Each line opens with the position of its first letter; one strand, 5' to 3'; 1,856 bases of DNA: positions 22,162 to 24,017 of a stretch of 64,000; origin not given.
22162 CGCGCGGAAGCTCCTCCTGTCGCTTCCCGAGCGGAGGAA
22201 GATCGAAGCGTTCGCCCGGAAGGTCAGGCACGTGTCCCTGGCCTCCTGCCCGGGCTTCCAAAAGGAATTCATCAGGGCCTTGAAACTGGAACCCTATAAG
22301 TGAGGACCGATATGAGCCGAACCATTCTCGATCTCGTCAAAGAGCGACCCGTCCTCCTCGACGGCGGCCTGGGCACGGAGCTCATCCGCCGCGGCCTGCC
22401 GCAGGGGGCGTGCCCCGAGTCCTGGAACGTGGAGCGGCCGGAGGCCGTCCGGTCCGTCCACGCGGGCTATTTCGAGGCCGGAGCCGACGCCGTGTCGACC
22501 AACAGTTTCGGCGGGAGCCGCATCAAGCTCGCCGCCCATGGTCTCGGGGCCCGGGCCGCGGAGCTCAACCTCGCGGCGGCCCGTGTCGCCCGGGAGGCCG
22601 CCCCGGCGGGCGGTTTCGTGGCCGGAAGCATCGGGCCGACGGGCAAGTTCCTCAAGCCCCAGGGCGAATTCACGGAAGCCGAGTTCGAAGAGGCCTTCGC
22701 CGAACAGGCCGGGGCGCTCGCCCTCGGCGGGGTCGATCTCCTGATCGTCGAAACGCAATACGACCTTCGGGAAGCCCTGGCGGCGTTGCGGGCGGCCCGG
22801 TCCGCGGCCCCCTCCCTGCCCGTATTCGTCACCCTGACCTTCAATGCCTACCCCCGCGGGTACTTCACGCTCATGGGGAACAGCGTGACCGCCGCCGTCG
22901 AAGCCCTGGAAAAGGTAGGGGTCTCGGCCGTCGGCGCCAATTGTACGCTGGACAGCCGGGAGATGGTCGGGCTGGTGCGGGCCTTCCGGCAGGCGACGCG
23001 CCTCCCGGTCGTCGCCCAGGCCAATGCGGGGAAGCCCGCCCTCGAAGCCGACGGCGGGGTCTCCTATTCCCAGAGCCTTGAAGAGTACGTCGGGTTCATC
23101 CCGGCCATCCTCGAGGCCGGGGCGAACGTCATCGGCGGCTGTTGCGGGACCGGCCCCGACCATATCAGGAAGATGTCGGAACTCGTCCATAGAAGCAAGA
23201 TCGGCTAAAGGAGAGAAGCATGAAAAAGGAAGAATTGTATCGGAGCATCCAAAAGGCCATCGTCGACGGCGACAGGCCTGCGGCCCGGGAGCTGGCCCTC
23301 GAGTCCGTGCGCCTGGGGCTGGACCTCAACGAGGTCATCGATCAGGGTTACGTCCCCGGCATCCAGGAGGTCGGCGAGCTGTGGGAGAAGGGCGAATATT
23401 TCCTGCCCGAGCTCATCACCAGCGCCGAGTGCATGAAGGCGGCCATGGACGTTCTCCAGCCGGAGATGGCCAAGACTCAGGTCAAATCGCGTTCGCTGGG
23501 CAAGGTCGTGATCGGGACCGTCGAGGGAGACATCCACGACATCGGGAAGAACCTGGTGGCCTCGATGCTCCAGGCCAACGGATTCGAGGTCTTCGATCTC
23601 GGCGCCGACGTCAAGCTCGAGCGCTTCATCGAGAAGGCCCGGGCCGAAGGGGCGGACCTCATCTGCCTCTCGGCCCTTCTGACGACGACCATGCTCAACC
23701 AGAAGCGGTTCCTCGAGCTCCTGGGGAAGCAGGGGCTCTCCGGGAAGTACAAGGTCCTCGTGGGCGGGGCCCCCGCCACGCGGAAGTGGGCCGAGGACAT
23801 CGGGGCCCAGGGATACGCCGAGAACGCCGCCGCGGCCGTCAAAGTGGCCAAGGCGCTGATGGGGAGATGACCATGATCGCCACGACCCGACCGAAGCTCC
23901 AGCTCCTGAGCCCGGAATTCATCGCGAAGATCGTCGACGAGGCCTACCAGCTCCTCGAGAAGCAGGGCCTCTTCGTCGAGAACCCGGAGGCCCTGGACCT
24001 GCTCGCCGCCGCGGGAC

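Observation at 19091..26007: Permease + RACo activase + stand-alone Hcy-methyltransferase + corrinoid protein + non-Pyl MttB + MetH-activation-like domain: candidate folate-independent, methylamine-driven methionine synthase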

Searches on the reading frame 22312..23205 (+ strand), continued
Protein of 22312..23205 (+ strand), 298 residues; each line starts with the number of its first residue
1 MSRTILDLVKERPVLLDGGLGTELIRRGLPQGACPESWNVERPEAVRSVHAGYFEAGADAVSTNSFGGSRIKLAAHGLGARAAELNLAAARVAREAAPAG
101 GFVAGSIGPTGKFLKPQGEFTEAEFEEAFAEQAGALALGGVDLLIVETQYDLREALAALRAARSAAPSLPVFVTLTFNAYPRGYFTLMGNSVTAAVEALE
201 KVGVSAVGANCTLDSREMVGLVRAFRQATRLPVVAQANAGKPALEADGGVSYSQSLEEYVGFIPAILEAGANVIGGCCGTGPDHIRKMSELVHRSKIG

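Call 66: find_encoding_contigs(protein=P0327, flank=4000, max_places=1)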
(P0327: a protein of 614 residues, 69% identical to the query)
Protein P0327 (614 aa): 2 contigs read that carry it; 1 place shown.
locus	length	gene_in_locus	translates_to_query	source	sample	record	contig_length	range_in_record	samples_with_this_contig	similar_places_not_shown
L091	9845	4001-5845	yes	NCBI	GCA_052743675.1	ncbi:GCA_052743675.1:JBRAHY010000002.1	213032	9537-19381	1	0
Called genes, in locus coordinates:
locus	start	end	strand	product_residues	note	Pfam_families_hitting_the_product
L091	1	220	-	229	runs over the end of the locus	PF08281:Sigma70_r4_2 (weak), PF00196:GerE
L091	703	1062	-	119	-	-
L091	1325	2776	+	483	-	PF00587:tRNA-synt_2b, PF03129:HGTP_anticodon, PF09180:ProRS-C_1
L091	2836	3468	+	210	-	PF01135:PCMT, PF00398:RrnaAD, PF13847:Methyltransf_31 (weak)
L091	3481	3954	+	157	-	PF02643:DUF192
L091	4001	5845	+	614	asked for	PF02574:S-methyl_trans, PF02219:MTHFR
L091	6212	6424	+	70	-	-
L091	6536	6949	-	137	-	PF01966:HD, PF13487:HD_5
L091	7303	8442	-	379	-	PF02684:LpxB, PF04007:DUF354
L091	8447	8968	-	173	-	-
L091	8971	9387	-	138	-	PF07963:N_methyl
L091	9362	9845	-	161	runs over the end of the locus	PF07963:N_methyl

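Call 67: find_encoding_contigs(protein=P0293, flank=4000, max_places=1)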
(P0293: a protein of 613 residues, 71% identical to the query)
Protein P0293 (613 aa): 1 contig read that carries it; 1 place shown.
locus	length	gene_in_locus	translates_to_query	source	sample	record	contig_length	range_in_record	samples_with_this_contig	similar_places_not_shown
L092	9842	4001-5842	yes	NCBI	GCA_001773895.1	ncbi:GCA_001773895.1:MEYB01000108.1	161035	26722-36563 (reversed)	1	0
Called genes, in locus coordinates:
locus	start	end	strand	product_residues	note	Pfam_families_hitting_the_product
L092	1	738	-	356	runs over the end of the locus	PF01408:GFO_IDH_MocA, PF22725:GFO_IDH_MocA_C3, PF02894:GFO_IDH_MocA_C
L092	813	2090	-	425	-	PF01041:DegT_DnrJ_EryC1, PF01212:Beta_elim_lyase, PF00266:Aminotran_5 (weak)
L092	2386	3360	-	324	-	PF00248:Aldo_ket_red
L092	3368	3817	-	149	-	PF04074:DUF386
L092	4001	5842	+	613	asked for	PF02574:S-methyl_trans, PF02219:MTHFR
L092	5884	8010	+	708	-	-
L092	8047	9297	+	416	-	-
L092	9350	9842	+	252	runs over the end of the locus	PF00583:Acetyltransf_1 (weak), PF14268:YoaP (weak)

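Call 68: find_encoding_contigs(protein=P0273, flank=4000, max_places=1)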
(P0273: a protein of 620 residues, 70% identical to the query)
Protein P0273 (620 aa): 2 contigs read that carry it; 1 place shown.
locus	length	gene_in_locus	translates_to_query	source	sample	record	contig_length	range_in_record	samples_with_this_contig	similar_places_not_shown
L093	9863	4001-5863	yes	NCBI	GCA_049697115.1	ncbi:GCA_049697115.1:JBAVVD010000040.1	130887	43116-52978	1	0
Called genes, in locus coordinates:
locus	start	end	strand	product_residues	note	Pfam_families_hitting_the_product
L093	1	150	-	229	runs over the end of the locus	PF02310:B12-binding (weak), PF08281:Sigma70_r4_2, PF00196:GerE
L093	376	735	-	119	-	-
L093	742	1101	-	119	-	-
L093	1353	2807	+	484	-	PF00587:tRNA-synt_2b, PF03129:HGTP_anticodon, PF09180:ProRS-C_1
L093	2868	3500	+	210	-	PF01135:PCMT, PF00398:RrnaAD (weak), PF13847:Methyltransf_31 (weak), PF13649:Methyltransf_25 (weak)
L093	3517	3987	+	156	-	PF02643:DUF192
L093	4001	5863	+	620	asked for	PF02574:S-methyl_trans, PF02219:MTHFR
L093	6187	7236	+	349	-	PF00155:Aminotran_1_2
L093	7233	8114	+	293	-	PF01066:CDP-OH_P_transf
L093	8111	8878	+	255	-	PF00483:NTP_transferase, PF12804:NTP_transf_3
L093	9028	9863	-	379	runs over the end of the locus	PF02684:LpxB, PF04007:DUF354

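Call 76: find_encoding_contigs(protein=P0199, flank=5000, max_places=3)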
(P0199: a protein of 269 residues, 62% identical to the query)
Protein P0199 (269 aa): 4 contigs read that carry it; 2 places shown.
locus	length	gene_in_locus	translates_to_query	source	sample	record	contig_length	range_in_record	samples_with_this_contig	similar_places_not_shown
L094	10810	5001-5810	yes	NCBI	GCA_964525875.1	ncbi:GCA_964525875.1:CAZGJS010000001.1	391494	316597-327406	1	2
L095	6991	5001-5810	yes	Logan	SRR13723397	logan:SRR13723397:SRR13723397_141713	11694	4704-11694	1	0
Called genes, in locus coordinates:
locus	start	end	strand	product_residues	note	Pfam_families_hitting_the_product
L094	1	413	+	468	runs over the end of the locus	PF13727:CoA_binding_3, PF02397:Bac_transf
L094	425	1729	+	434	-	PF10082:BBP2_2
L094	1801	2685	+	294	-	PF02563:Poly_export, PF10531:SLBB, PF22461:SLBB_2, PF10531:SLBB, PF22461:SLBB_2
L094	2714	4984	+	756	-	PF02706:Wzz (weak), PF10609:ParA (weak), PF13614:AAA_31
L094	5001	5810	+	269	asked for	PF00809:Pterin_bind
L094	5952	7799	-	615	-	PF02574:S-methyl_trans, PF02219:MTHFR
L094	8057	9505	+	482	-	PF04916:Phospholip_B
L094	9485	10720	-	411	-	-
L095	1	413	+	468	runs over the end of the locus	PF13727:CoA_binding_3, PF02397:Bac_transf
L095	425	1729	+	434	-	PF10082:BBP2_2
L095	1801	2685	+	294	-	PF02563:Poly_export, PF10531:SLBB, PF22461:SLBB_2, PF10531:SLBB, PF22461:SLBB_2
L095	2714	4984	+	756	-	PF02706:Wzz (weak), PF10609:ParA (weak), PF13614:AAA_31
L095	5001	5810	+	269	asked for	PF00809:Pterin_bind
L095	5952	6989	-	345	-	?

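Call 77: find_encoding_contigs(protein=P0161, flank=5000, max_places=4)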
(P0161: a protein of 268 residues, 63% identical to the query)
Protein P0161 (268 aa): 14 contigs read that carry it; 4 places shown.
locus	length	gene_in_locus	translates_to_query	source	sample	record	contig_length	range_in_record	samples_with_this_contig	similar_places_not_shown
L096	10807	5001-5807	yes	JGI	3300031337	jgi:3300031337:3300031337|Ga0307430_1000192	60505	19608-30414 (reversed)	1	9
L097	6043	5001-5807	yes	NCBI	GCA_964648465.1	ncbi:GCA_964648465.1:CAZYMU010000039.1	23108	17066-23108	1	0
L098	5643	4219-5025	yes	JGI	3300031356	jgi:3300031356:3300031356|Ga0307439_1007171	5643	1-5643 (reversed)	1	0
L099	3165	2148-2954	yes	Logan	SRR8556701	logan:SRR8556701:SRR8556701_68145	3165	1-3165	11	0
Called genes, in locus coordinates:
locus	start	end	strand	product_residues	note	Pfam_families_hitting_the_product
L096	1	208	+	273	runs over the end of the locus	-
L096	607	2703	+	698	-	PF00144:Beta-lactamase, PF00515:TPR_1 (faint), PF07719:TPR_2 (faint), PF13414:TPR_11 (faint), PF13424:TPR_12 (weak)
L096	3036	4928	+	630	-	PF02574:S-methyl_trans, PF02219:MTHFR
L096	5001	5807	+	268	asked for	PF00809:Pterin_bind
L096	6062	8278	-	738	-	PF00982:Glyco_transf_20, PF08282:Hydrolase_3 (faint), PF00534:Glycos_transf_1 (weak), PF02358:Trehalose_PPase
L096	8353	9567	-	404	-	PF21269:TreT_GT1, PF00534:Glycos_transf_1, PF13692:Glyco_trans_1_4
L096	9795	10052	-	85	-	-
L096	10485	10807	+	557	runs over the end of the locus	PF03577:Peptidase_C69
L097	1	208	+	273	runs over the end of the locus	-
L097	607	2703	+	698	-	PF00144:Beta-lactamase, PF00515:TPR_1 (faint), PF07719:TPR_2 (faint), PF13414:TPR_11 (faint), PF13424:TPR_12 (weak)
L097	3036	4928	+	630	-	PF02574:S-methyl_trans, PF02219:MTHFR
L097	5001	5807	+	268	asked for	PF00809:Pterin_bind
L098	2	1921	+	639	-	?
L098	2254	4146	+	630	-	PF02574:S-methyl_trans, PF02219:MTHFR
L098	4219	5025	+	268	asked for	PF00809:Pterin_bind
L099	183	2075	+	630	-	PF02574:S-methyl_trans, PF02219:MTHFR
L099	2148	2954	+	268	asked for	PF00809:Pterin_bind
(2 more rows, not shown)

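Call 79: search_solved_structures(query=L094:5001-5807:+, max_evalue=0.00001)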
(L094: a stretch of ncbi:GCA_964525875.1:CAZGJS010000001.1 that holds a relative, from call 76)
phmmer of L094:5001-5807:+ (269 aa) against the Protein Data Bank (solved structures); distinct sequences matched with E-value up to 0.00001: 17.
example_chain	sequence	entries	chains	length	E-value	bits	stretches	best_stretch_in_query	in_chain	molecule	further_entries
4o0q_A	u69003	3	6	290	2.1e-51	178.3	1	1-261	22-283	Dihydropteroate synthase DHPS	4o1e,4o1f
2yci_X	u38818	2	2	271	3e-45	158.1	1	2-260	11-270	5-METHYLTETRAHYDROFOLATE CORRINOID/IRON SULFUR PROTEIN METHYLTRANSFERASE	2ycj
2yck_X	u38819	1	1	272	3.1e-45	158.1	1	2-260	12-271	5-METHYLTETRAHYDROFOLATE CORRINOID/IRON SULFUR PROTEIN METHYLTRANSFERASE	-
2e7f_A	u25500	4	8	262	2.6e-43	151.8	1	1-256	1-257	5-methyltetrahydrofolate corrinoid/iron sulfur protein methyltransferase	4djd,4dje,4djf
2ogy_A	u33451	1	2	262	3.6e-42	148.1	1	1-256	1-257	5-methyltetrahydrofolate corrinoid/iron sulfur protein methyltransferase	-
1f6y_A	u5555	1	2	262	1.3e-41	146.3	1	1-256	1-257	5-METHYLTETRAHYDROFOLATE CORRINOID/IRON SULFUR PROTEIN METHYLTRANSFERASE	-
5von_A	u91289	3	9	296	4.1e-32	115.1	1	2-229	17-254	5-methyltetrahydrofolate homocysteine S-methyltransferase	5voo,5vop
9cbo_A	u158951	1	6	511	1.3e-31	113.5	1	2-229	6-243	Methionine synthase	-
9cbq_A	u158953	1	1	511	1.3e-31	113.5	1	2-229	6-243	Methionine synthase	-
9cbr_A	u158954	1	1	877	3e-31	112.3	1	2-229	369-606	Methionine synthase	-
9cbp_A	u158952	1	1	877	3.1e-31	112.2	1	2-229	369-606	Methionine synthase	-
8ssc_A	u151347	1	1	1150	5.6e-31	111.4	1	2-229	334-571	Methionine synthase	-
1q7m_A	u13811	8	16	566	2.4e-27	99.5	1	2-245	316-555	5-methyltetrahydrofolate S-homocysteine methyltransferase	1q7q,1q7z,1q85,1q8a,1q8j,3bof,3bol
8g3h_A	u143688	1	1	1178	2.1e-24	89.9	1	2-229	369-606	Methionine synthase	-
3k13_A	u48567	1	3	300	3.1e-16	63.1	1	3-240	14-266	5-methyltetrahydrofolate-homocysteine methyltransferase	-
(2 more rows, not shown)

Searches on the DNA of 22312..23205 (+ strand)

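Call 57: search_rna_families(sources=[L001, L003, L005, L007, L010, L013, L015], threshold=gathering)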
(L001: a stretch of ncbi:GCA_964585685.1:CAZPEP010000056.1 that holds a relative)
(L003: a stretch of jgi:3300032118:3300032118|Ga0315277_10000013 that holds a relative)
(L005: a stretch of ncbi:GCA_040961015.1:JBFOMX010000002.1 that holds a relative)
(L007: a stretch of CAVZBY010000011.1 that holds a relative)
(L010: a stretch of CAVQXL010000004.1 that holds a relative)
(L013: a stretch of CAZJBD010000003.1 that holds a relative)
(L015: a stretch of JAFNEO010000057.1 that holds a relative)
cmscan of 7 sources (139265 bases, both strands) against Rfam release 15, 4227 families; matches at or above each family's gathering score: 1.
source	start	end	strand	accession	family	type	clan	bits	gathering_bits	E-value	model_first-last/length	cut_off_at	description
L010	12519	12618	+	RF02510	PYLIS_3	Cis-reg;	-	38.8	38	0.00037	1-100/100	no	Pyrrolysine insertion sequence mttB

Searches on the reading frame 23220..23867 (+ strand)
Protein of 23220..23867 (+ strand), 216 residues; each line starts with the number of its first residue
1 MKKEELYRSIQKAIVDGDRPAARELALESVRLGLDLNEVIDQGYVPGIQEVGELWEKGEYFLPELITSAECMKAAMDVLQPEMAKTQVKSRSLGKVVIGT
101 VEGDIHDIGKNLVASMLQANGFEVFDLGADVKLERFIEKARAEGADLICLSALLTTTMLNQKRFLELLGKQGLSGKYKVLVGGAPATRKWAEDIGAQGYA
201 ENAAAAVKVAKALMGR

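Call 6: search_protein_families(library=pfam, proteins=[window:23220-23867:+], max_evalue=0.01)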
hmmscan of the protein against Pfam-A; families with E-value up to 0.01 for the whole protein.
window:23220-23867:+ (216 aa): 2 families
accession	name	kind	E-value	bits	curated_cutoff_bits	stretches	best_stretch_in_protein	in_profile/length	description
PF02310.24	B12-binding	-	3.4e-28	98.3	32.1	1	94-207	1-120/121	B12 binding domain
PF02607.22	B12-binding_2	-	8.5e-22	77.6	23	1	8-79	3-73/74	B12 binding domain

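Call 7: search_protein_families(library=ncbifam, proteins=[window:23220-23867:+], max_evalue=0.01)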
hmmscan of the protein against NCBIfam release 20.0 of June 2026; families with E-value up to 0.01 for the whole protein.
window:23220-23867:+ (216 aa): 15 families
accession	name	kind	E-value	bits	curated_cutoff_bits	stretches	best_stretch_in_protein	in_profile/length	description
NF047995.1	corrinoid_MtgC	exception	1.9e-66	223.7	310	1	5-215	3-214/215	glycine betaine-specific corrinoid protein MtgC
TIGR02370.1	pyl_corrinoid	subfamily_domain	2.6e-66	222.8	215.3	1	10-206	2-197/197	methyltransferase cognate corrinoid protein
NF041607.1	dimeth_corrin_MtbC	equivalog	1.1e-61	208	350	1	26-213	16-202/203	dimethylamine corrinoid protein MtbC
NF047996.1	corrin_MtgC_2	exception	4.1e-53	180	370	1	5-214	3-210/212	glycine betaine-specific corrinoid protein MtgC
TIGR02082.1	metH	equivalog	1.5e-43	148.7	1010.85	1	6-214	646-858/1182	methionine synthase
NF040669.1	MtaC2_Meth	equivalog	1.3e-39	136.2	450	1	3-214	39-246/267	methanol--corrinoid protein MtaC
NF040655.1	MtaC_Meth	equivalog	9.3e-36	123.1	420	1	3-214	32-238/253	methanol--corrinoid protein MtaC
NF007024.0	PRK09490.1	equivalog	2.3e-35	121.7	1497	1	37-214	692-876/1234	methionine synthase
NF052513.1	TransRegCarH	equivalog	3.7e-15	55.9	400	1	3-202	80-266/274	HTH-type transcriptional repressor CarH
NF002612.0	PRK02261.1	equivalog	3.3e-13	49.4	110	1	95-184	5-93/148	methylaspartate mutase subunit S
TIGR01501.1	MthylAspMutase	equivalog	6.6e-10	38.9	135.8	1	96-184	4-91/134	methylaspartate mutase subunit S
NF052385.1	Lys_5_6_beta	equivalog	6.4e-09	35.9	280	1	120-210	137-230/241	lysine 5,6-aminomutase subunit beta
NF040743.1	ornith_mutase_E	equivalog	4.5e-07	28.2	800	1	72-213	575-722/730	D-ornithine 4,5-aminomutase subunit OraE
TIGR00640.1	acid_CoA_mut_C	subfamily_domain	0.00054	19.9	57.45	1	95-184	4-92/132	methylmalonyl-CoA mutase C-terminal domain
NF045497.1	IsobCoAmut_IcmF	equivalog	0.0016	16.3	1500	1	103-183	12-91/1076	fused isobutyryl-CoA mutase/GTPase IcmF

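Call 19: find_encoding_contigs(protein=window:23220-23867:+, flank=10000, max_places=10)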
Protein window:23220-23867:+ (216 aa): no gene with exactly this product is on record in the collection.
